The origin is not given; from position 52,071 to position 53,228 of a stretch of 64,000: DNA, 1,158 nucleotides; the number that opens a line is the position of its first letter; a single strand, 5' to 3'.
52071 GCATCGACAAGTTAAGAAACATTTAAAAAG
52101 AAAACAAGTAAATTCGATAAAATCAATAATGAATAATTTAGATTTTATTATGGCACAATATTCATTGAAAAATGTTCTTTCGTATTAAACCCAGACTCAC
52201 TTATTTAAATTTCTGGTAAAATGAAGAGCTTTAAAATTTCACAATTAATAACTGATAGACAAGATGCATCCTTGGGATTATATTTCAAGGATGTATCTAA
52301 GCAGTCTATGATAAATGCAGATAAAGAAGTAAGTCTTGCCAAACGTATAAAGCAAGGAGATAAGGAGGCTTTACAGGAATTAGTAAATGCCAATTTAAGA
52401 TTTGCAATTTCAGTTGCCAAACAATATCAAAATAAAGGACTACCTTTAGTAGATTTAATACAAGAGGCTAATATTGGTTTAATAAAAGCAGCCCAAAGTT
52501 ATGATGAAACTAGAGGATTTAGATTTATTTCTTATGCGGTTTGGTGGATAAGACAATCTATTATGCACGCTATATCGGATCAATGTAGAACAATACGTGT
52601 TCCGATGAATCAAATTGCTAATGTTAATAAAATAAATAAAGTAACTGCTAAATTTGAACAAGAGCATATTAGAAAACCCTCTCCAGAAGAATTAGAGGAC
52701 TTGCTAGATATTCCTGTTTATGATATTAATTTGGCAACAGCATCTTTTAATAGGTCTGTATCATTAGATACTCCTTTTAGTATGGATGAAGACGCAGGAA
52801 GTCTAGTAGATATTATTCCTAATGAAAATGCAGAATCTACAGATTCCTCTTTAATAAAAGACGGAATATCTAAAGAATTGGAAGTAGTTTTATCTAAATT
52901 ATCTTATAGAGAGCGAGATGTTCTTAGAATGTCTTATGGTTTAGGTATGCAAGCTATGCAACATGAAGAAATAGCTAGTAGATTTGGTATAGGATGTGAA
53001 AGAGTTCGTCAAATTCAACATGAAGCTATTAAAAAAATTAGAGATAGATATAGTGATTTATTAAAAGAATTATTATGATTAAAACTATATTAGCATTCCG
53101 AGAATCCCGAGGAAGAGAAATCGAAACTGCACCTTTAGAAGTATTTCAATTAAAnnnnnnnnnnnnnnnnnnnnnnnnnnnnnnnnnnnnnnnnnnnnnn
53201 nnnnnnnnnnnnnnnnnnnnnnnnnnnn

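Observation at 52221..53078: Full-length sigma-70 family sigma factor encoded by the phage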

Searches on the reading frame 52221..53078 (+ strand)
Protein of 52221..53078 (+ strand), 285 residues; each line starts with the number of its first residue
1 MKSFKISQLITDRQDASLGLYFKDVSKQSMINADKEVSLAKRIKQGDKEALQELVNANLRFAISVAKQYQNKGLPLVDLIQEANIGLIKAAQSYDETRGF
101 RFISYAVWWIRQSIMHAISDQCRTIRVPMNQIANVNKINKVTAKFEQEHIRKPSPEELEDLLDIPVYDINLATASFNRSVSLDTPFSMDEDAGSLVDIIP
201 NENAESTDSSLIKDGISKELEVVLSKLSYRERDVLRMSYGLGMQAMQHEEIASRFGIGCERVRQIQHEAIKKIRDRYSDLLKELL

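Call 3: search_protein_families(library=pfam, proteins=[window:52221-53078:+], max_evalue=0.1)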
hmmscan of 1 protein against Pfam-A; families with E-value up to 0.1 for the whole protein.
window:52221-53078:+ (285 aa): 6 families
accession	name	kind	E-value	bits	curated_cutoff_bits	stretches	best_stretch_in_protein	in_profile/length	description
PF04542.20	Sigma70_r2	-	9.3e-18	64.2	24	1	54-122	1-69/71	Sigma-70 region 2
PF04545.22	Sigma70_r4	-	1.2e-13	50.7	24.1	1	223-274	1-49/50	Sigma-70, region 4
PF04539.22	Sigma70_r3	-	3.1e-13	50.1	25.3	1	135-207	3-74/78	Sigma-70 region 3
PF00140.25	Sigma70_r1_2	-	2.8e-08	34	22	1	17-49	2-34/34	Sigma-70 factor, region 1.2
PF08281.18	Sigma70_r4_2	-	0.00018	21.5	25.7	1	219-272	3-53/54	Sigma-70, region 4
PF22139.1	XPD_arch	-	0.088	13.4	27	0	23-94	1-73/110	DNA repair helicase XPD, arch domain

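Call 4: search_protein_families(library=ncbifam, proteins=[window:52221-53078:+], max_evalue=0.001)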
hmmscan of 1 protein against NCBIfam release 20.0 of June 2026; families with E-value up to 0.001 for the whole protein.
window:52221-53078:+ (285 aa): 62 families (the best 25 are shown)
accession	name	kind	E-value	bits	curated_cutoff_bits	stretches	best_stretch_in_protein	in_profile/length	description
NF004208.0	PRK05658.1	equivalog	7.4e-72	243.2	555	1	48-283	391-627/631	RNA polymerase sigma factor RpoD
TIGR02394.1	rpoS_proteo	equivalog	1e-70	238.5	378.7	1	12-276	9-273/285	RNA polymerase sigma factor RpoS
NF004207.0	PRK05657.1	equivalog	1e-69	235.4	394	1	10-275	50-315/329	RNA polymerase sigma factor RpoS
NF006666.0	PRK09210.1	equivalog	6.3e-68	229.7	572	1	18-276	101-359/370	RNA polymerase sigma factor RpoD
TIGR02997.1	Sig70-cyanoRpoD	subfamily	4.9e-67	226.3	384.5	1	42-274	68-298/298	RNA polymerase sigma factor, RpoD/SigA family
TIGR02393.1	RpoD_Cterm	equivalog_domain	4.1e-65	219.7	354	1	51-276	2-227/238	RNA polymerase sigma factor RpoD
NF005643.0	PRK07406.1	equivalog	6e-65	219.8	500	1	41-276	153-386/397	RNA polymerase sigma factor RpoD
NF041931.2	MzaA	equivalog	1.3e-62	212.7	800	1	24-276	453-704/726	MZA anti-phage system associated sigma-70 family RNA polymerase sigma factor MzaA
NF005920.0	PRK07921.1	subfamily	3.4e-62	210.3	464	1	19-275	60-316/328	RNA polymerase sigma factor SigB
NF005785.0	PRK07598.1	equivalog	8.9e-56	189.5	554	1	39-275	166-400/415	RNA polymerase sigma factor SigC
NF004561.0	PRK05901.1-3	equivalog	2.5e-55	188.6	582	1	48-275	298-525/537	RNA polymerase sigma factor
NF004560.0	PRK05901.1-1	equivalog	1.1e-51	176.6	711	1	48-275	277-504/516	RNA polymerase sigma factor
NF004562.0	PRK05901.1-4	equivalog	5.6e-50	170.4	779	1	28-275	295-542/571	RNA polymerase sigma factor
NF005642.0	PRK07405.1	subfamily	2.6e-48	164.9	524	1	36-280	70-312/318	RNA polymerase sigma factor SigD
NF004565.0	PRK05901.2-3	equivalog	3.1e-48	164.8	484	1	29-275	230-488/501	RNA polymerase sigma factor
TIGR02937.1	sigma70-ECF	superfamily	1.9e-33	115.4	42.9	1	49-276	1-164/165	sigma-70 family RNA polymerase sigma factor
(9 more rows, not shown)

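Call 5: search_protein_families(library=phrogs, proteins=[window:52221-53078:+], max_evalue=0.001)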
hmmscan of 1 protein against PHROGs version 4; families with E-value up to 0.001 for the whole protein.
window:52221-53078:+ (285 aa): 6 families
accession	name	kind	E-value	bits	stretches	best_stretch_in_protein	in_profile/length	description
phrog_351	-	transcription regulation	3.3e-67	228.8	1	27-279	481-728/928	RNA polymerase sigma factor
phrog_21612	-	transcription regulation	5.9e-09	36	1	46-169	10-125/600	RNA polymerase sigma factor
phrog_1740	-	transcription regulation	1.2e-06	28.4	1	38-278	45-217/567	RNA polymerase sigma factor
phrog_36098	-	transcription regulation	3.6e-06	27.8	1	52-127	15-102/223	RNA polymerase sigma factor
phrog_1190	-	transcription regulation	1.5e-05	25.9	1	204-280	89-162/167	RNA polymerase sigma factor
phrog_36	-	transcription regulation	0.00046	20.9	1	218-280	131-190/220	transcriptional regulator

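Call 6: search_dna_similar(query=window:52221-53078:+, collection=phages, mode=protein, max_rows=40)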
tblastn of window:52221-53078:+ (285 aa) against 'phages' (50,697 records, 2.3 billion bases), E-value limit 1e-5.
Records with a match: 300; places in all: 308; records where one place covers at least 80% of the query: 223.
Best place of each record, by identity: <60% 300.
By first word of the organism name: Vibrio 71; Bacillus 66; Bacteriophage 52; Escherichia 22; Synechococcus 18; Prevotella 15; Salmonella 12; Listeria 9; Klebsiella 5; Cyanophage 5; and 11 more.
By host as written in the record: - 121; Prevotella sp. 15; Bacillus cereus 14; Listeria monocytogenes 9; Synechococcus sp. MW02 8; Bacillus subtilis BEST7003 7; Paenibacillus larvae NRRL 2605 5; Escherichia coli 5; and 78 more.
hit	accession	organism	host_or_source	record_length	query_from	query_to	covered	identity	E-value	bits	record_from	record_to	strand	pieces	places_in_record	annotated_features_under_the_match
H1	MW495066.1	Microcystis phage MaAM05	Microcystis sp. SG03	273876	15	274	91%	40.2%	2e-62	218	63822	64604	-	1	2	rpoD: RNA polymerase sigma factor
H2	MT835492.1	Bacteriophage sp.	human fecal samples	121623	8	269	92%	39.4%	1e-46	172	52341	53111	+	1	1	record has no annotation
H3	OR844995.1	Staphylococcus phage SA 1306 Kay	Staphylococcus aureus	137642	20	274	89%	39.8%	4e-58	206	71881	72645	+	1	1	record has no annotation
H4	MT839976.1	Bacteriophage sp.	human fecal samples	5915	20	274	89%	39.2%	3e-56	200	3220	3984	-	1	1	record has no annotation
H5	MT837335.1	Bacteriophage sp.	human fecal samples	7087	15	274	91%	38.3%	1e-53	192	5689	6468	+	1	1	record has no annotation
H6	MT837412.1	Bacteriophage sp.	human fecal samples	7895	15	274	91%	38.3%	1e-48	178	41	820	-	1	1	record has no annotation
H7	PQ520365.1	Enterococcus phage IME_EF3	-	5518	20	274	89%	39.1%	2e-57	203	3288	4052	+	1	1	record has no annotation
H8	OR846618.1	Enterococcus phage Efs 1-1-1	Enterococcus faecalis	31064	20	274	89%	39.1%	2e-57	203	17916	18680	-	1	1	record has no annotation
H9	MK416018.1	Klebsiella phage ST147-VIM1phi7.1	Klebsiella pneumoniae ST147-VIM1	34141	8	285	98%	35.6%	2e-50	183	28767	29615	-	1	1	RNA polymerase sigma factor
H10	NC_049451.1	Klebsiella phage ST147-VIM1phi7.1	Klebsiella pneumoniae ST147-VIM1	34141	8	285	98%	35.6%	2e-50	183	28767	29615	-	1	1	RNA polymerase sigma factor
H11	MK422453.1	Klebsiella phage ST13-OXA48phi12.1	Klebsiella pneumoniae ST13-OXA48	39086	8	285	98%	35.6%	2e-50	183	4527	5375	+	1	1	RNA polymerase sigma factor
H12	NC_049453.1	Klebsiella phage ST13-OXA48phi12.1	Klebsiella pneumoniae ST13-OXA48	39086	8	285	98%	35.6%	2e-50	183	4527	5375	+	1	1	RNA polymerase sigma factor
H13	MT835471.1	Bacteriophage sp.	human fecal samples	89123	15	274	91%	37.9%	1e-53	192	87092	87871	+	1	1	record has no annotation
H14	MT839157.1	Bacteriophage sp.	human fecal samples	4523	15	274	91%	37.9%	2e-52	189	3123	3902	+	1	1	record has no annotation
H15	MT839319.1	Bacteriophage sp.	human fecal samples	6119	21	283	92%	37.4%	1e-50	184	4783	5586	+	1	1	record has no annotation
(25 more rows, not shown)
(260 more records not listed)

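Call 9: find_homologous_proteins(query=window:52221-53078:+, max_evalue=1e-20)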
Query window:52221-53078:+ (285 aa): 8000 proteins with E <= 1e-20 among 8000 candidates; the best 120 are listed.
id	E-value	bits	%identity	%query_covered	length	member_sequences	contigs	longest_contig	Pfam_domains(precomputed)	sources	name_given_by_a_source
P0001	5.3e-130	450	74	100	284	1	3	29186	PF04545.23,PF00140.26,PF04542.21,PF04539.23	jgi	jgi:RNA polymerase primary sigma factor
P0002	6.8e-129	447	70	100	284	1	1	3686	PF04545.23,PF00140.26,PF04542.21,PF04539.23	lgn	-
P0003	1.7e-128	445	70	100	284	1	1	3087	PF04545.23,PF00140.26,PF04542.21,PF04539.23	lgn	-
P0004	2.8e-128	445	70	100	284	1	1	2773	PF04545.23,PF00140.26,PF04542.21,PF04539.23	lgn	-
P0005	3.5e-128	444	69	100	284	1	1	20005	PF04545.23,PF00140.26,PF04542.21,PF04539.23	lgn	-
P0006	2.8e-127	441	69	100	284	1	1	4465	PF04545.23,PF00140.26,PF04542.21,PF04539.23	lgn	-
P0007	6.0e-127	440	68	100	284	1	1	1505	PF04545.23,PF00140.26,PF04542.21,PF04539.23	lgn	-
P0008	7.1e-127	440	69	100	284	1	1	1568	PF04545.23,PF00140.26,PF04542.21,PF04539.23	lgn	-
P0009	2.8e-126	438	69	100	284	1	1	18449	PF04545.23,PF00140.26,PF04542.21,PF04539.23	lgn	-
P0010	3.9e-126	438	71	100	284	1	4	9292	PF04545.23,PF00140.26,PF04542.21,PF04539.23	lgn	-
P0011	5.5e-126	437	71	100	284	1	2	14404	PF04545.23,PF00140.26,PF04542.21,PF04539.23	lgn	-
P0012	5.6e-126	437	71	100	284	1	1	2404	PF04545.23,PF00140.26,PF04542.21,PF04539.23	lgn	-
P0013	6.6e-126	437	69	100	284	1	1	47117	PF04545.23,PF00140.26,PF04542.21,PF04539.23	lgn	-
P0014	6.7e-126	437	69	100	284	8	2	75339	PF04545.23,PF00140.26,PF04542.21,PF04539.23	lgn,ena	-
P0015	7.7e-126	437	69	100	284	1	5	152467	PF04545.23,PF00140.26,PF04542.21,PF04539.23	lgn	-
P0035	7.2e-124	430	69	100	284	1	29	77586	PF04545.23,PF00140.26,PF04542.21,PF04539.23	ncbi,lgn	-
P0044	3.1e-123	428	68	100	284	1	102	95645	PF04545.23,PF00140.26,PF04542.21,PF04539.23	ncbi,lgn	-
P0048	4.7e-123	428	68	100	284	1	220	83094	PF04545.23,PF00140.26,PF04542.21,PF04539.23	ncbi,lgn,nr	nr:RNA polymerase sigma factor RpoD/SigA [Bacteroides intestinalis]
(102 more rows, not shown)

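Call 11: find_encoding_contigs(protein=window:52221-53078:+, flank=10000, max_places=6)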
Protein window:52221-53078:+ (285 aa): 13 contigs read that carry it; 6 places shown.
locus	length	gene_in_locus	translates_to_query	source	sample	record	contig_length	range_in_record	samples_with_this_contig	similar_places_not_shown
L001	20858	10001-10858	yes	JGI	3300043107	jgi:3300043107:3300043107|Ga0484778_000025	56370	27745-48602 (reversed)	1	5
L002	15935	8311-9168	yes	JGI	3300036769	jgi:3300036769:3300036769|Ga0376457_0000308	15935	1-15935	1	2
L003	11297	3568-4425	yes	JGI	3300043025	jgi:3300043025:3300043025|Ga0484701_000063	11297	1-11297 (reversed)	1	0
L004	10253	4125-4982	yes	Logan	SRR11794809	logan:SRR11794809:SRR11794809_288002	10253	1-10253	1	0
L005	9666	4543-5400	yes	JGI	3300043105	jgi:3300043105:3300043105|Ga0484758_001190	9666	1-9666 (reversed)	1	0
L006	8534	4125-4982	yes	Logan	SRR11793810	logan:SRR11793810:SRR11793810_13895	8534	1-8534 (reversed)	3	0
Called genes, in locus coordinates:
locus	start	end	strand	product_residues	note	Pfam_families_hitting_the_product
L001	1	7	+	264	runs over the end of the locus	-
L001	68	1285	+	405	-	PF03477:ATP-cone, PF13597:NRDD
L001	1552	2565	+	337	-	PF13597:NRDD, PF01228:Gly_radical (weak)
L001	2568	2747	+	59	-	-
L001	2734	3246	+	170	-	PF13353:Fer4_12, PF04055:Radical_SAM (weak)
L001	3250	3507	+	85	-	-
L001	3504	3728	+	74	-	PF00149:Metallophos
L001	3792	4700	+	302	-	PF14528:LAGLIDADG_3 (faint)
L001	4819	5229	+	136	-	-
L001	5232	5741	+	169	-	PF22769:DCD (weak), PF00692:dUTPase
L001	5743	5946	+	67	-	-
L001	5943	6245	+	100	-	-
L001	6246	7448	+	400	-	PF01068:DNA_ligase_A_M, PF09414:RNA_ligase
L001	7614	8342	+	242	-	PF05265:DUF723 (weak), PF01541:GIY-YIG (weak)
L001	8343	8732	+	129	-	PF07453:NUMOD1 (faint)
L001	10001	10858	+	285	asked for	PF00140:Sigma70_r1_2, PF04542:Sigma70_r2, PF04539:Sigma70_r3, PF04545:Sigma70_r4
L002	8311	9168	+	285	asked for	PF00140:Sigma70_r1_2, PF04542:Sigma70_r2, PF04539:Sigma70_r3, PF04545:Sigma70_r4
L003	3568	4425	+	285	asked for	PF00140:Sigma70_r1_2, PF04542:Sigma70_r2, PF04539:Sigma70_r3, PF04545:Sigma70_r4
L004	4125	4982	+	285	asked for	PF00140:Sigma70_r1_2, PF04542:Sigma70_r2, PF04539:Sigma70_r3, PF04545:Sigma70_r4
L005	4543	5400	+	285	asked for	PF00140:Sigma70_r1_2, PF04542:Sigma70_r2, PF04539:Sigma70_r3, PF04545:Sigma70_r4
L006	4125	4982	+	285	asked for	PF00140:Sigma70_r1_2, PF04542:Sigma70_r2, PF04539:Sigma70_r3, PF04545:Sigma70_r4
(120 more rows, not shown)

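Call 12: find_encoding_contigs(protein=P0001, flank=10000, max_places=3)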
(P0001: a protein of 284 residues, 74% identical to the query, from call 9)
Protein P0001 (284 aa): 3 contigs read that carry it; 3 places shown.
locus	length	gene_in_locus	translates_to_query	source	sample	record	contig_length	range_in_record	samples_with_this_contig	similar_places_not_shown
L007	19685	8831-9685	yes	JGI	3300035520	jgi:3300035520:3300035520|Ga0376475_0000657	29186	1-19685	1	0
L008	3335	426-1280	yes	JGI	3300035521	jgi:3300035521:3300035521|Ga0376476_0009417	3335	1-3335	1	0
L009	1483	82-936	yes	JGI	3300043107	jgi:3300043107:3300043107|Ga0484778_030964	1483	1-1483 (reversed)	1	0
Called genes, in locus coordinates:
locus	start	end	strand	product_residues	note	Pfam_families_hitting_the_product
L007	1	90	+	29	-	?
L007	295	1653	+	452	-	PF02867:Ribonuc_red_lgC, PF12637:TSCPD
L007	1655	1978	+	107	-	-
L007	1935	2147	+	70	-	-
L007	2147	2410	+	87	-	-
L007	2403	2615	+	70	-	-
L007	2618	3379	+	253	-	PF00149:Metallophos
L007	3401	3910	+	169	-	PF22769:DCD (weak), PF00692:dUTPase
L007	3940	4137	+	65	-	-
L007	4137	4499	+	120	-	-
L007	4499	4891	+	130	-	-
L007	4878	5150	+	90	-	-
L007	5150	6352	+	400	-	PF01068:DNA_ligase_A_M, PF09414:RNA_ligase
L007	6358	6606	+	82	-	-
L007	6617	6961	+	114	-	-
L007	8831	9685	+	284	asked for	PF00140:Sigma70_r1_2 (weak), PF04542:Sigma70_r2, PF04539:Sigma70_r3, PF04545:Sigma70_r4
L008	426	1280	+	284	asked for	PF00140:Sigma70_r1_2 (weak), PF04542:Sigma70_r2, PF04539:Sigma70_r3, PF04545:Sigma70_r4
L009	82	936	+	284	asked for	PF00140:Sigma70_r1_2 (weak), PF04542:Sigma70_r2, PF04539:Sigma70_r3, PF04545:Sigma70_r4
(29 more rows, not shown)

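Call 15: find_related_loci(query=window:52221-53078:+, collection=genome_contigs, flank=3000)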
Query window:52221-53078:+ (285 aa) in genome_contigs; peptide patterns used: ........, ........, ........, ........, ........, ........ (x = any residue, [..] = any of these).
600 stretches matched a pattern (row limit reached: there are more); 591 encode a relative of the query (tblastn E <= 1e-3); the best 80 are kept; 80 distinct loci.
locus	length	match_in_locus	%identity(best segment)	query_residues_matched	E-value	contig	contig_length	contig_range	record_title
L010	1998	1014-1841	64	1-277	5e-125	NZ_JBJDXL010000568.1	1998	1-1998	MAG: Intestinibacter sp. isolate PUUB17_bin.077 NODE_98005_length_1998_cov_5.303139, whole genome shotgun sequence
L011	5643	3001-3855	51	1-285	7e-95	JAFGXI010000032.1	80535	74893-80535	MAG: Bacteroidales bacterium isolate ZodW_Metabat.352 k87_9886383, whole genome shotgun sequence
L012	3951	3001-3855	50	1-285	5e-94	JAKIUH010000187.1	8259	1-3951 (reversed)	MAG: Bacteroidales bacterium isolate D100SM.bin.13 NODE_3033_length_8259_cov_2.304770, whole genome shotgun sequence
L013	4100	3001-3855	51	1-285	5e-93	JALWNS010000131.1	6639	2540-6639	MAG: Bacteroidales bacterium isolate M17_metabat2_scaf2bin.273 M17_NODE_15011_length_6639_cov_1.428286, whole genome sho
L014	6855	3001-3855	49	1-285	9e-93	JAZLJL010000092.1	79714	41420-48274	MAG: Paludibacteraceae bacterium isolate T1900044966_TA20190028.MAGScoT_cleanbin_000001 SGB_3986_k141_489004, whole geno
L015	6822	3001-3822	52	1-275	1e-92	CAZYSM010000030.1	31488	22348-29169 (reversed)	MAG TPA_asm: uncultured Bacteroidales bacterium isolate SRP163575_co1_449 genome assembly, contig: NODE_2765_length_3148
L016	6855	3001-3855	49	1-285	2e-92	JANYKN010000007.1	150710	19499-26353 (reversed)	MAG: Bacteroidetes bacterium isolate GL140_5_metabinner_2 GL140_5_k141_563195, whole genome shotgun sequence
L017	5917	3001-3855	50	1-285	1e-92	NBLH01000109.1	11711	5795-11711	MAG: Bacteroidetes bacterium 4572_117 ex4572_117_scaffold_7328, whole genome shotgun sequence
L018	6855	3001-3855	49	1-285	3e-92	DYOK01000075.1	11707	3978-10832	MAG TPA_asm: Acetofilamentum sp. isolate SulCav_GS09_5_8_38_48 SulCav_GS09_5_9046_length_11707_cov_30_858737, whole geno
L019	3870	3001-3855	49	1-285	7e-92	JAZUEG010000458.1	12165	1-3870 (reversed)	MAG: Bacteroidales bacterium isolate T1900045300_TH20190070.MAGScoT_cleanbin_000039 SGB_6140_k141_534511, whole genome s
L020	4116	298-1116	50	1-274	8e-92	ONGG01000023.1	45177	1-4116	uncultured Prevotellaceae bacterium isolate RUG280 genome assembly, contig: scaffold_288, whole genome shotgun sequence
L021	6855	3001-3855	49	1-285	2e-91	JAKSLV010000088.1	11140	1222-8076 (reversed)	MAG: Bacteroidales bacterium isolate Horse_feces108 MAG108_88, whole genome shotgun sequence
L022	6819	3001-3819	50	1-274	2e-91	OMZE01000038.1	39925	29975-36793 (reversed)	uncultured Prevotellaceae bacterium isolate RUG003 genome assembly, contig: scaffold_488, whole genome shotgun sequence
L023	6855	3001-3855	49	1-285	4e-91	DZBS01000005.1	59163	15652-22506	MAG TPA_asm: Draconibacterium orientale isolate SulCav_PC08_66_30_11 SulCav_PC08-66_181_length_59163_cov_7.480307, whole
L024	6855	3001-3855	49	1-285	6e-91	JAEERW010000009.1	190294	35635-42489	MAG: Bacteroidales bacterium isolate Tb.RUG.368 NODE_117_length_190294_cov_3.176645, whole genome shotgun sequence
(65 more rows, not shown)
